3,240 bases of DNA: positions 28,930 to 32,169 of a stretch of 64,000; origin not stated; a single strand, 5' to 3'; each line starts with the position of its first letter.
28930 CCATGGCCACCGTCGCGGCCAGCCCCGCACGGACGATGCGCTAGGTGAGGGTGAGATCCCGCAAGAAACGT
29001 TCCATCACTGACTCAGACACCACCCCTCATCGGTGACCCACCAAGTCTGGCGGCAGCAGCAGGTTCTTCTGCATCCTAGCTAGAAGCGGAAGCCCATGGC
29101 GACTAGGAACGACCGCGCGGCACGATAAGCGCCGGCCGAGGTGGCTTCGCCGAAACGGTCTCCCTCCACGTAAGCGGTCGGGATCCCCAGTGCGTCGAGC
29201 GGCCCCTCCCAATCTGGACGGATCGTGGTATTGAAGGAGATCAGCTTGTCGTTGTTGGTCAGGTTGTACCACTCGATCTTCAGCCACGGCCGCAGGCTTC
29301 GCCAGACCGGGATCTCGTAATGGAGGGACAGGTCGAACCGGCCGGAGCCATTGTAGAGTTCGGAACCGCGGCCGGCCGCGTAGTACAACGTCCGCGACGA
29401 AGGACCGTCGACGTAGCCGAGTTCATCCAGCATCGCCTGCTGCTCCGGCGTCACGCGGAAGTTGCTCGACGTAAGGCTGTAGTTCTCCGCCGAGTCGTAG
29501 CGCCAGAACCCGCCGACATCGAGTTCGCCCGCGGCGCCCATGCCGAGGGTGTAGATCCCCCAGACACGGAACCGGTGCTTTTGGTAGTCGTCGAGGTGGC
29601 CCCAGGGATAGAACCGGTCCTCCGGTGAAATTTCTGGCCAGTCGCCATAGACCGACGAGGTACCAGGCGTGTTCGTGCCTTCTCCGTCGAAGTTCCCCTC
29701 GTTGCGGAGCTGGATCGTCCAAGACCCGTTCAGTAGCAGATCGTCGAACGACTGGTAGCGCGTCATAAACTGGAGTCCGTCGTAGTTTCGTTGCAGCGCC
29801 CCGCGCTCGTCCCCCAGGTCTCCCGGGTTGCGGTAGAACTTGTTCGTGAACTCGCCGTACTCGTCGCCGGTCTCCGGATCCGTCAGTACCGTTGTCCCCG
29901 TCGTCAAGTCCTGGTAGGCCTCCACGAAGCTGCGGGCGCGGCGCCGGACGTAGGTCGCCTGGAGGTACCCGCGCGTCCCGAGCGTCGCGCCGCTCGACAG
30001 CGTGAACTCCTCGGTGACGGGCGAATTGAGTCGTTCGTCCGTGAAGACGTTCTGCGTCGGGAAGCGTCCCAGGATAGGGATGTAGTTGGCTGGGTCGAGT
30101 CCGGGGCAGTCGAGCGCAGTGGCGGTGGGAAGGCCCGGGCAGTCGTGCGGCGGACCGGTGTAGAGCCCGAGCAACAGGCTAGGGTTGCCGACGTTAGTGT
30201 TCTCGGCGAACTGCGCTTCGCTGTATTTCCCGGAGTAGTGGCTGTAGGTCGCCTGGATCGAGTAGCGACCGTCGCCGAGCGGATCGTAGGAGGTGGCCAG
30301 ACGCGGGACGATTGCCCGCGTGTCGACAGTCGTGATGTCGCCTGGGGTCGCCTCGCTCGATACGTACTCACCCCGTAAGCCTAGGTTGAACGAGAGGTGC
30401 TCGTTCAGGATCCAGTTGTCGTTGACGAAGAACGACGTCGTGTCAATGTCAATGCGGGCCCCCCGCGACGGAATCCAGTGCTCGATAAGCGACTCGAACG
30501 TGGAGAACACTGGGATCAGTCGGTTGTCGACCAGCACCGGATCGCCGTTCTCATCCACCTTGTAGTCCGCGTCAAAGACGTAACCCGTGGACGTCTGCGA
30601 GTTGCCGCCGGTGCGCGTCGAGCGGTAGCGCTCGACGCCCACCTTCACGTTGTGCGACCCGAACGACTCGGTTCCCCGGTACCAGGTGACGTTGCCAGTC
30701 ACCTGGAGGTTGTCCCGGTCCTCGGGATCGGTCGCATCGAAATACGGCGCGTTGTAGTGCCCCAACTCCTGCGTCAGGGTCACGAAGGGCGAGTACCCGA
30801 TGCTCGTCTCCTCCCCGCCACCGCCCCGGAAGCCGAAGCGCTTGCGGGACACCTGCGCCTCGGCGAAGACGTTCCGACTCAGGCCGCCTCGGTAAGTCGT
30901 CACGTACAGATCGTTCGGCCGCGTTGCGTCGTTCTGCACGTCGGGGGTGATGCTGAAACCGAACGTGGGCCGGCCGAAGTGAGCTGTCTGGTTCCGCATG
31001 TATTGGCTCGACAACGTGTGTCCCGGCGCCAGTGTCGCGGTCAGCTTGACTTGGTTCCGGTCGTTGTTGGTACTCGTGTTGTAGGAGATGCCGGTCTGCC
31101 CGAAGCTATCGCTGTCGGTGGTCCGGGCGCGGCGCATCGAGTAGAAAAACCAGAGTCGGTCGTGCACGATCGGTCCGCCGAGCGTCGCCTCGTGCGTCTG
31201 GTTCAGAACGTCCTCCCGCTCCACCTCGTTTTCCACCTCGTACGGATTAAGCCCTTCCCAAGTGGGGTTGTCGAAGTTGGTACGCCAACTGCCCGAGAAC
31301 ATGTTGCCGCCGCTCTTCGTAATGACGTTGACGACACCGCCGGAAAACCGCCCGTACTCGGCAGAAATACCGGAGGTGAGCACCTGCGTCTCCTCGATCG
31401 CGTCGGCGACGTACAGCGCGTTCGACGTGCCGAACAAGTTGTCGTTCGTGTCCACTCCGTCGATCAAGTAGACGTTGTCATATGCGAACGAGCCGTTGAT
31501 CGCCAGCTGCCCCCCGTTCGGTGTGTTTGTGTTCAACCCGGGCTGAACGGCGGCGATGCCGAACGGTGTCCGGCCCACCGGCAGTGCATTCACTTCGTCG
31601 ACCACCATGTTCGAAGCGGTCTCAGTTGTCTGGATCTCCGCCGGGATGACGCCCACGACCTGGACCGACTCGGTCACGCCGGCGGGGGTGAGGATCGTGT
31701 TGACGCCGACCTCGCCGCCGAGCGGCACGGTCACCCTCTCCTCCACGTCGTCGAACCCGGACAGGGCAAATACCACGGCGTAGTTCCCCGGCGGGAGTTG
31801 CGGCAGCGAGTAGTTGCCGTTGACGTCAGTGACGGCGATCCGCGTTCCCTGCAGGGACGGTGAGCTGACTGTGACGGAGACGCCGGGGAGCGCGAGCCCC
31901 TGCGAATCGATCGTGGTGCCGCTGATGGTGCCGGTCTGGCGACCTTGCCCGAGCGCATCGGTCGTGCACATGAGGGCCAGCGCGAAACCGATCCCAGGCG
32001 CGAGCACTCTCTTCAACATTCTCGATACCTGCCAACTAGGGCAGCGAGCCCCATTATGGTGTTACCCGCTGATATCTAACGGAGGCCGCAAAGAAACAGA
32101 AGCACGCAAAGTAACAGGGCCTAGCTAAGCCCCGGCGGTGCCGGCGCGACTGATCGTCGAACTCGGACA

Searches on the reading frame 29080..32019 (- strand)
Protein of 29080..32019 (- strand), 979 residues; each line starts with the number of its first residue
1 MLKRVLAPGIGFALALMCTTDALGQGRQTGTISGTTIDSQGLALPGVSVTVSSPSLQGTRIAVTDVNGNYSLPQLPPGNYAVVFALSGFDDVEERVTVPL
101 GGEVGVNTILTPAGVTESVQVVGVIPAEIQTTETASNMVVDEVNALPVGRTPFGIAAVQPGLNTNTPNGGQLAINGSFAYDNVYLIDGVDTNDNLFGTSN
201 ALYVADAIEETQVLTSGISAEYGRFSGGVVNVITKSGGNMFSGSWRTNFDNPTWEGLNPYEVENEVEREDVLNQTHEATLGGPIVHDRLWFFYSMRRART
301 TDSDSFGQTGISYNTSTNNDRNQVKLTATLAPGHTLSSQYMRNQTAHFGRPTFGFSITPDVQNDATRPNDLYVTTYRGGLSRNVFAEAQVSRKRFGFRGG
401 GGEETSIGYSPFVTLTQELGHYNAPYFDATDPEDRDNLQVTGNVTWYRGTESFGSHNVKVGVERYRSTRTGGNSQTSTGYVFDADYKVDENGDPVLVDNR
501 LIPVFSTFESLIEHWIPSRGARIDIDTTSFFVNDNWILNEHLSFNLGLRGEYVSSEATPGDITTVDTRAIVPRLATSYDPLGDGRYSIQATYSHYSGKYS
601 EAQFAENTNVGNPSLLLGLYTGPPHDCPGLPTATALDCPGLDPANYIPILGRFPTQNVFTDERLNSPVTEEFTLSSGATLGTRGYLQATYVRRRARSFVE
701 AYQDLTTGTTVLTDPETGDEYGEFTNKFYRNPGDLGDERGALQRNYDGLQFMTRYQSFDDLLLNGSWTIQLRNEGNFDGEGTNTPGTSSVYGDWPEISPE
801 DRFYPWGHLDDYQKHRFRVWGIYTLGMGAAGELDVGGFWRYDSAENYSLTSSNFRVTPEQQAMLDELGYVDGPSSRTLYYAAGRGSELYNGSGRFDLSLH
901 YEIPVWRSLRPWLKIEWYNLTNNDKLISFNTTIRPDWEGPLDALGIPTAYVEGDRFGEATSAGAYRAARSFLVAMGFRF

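Call 17: search_protein_families(library=pfam, proteins=[window:29080-32019:-])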
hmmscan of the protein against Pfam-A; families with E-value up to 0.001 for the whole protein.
window:29080-32019:- (979 aa): 5 families
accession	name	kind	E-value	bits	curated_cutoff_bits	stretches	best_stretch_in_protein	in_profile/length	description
PF25183.1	OMP_b-brl_4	-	9.8e-25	87.5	30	3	314-555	149-395/838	Outer membrane beta barrel domain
PF13620.12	CarboxypepD_reg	-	6.4e-15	55.7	32.3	1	31-110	1-81/82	Carboxypeptidase regulatory-like domain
PF13715.12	CarbopepD_reg_2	-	4e-10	40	32.2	1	32-115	1-81/88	CarboxypepD_reg-like domain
PF17210.9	SdrD_B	-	0.00032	21.3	29.7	0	41-85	21-65/112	SdrD B-like domain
PF02369.22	Big_1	-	0.00094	19.7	34.9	0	20-71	9-63/93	Bacterial Ig-like domain (group 1)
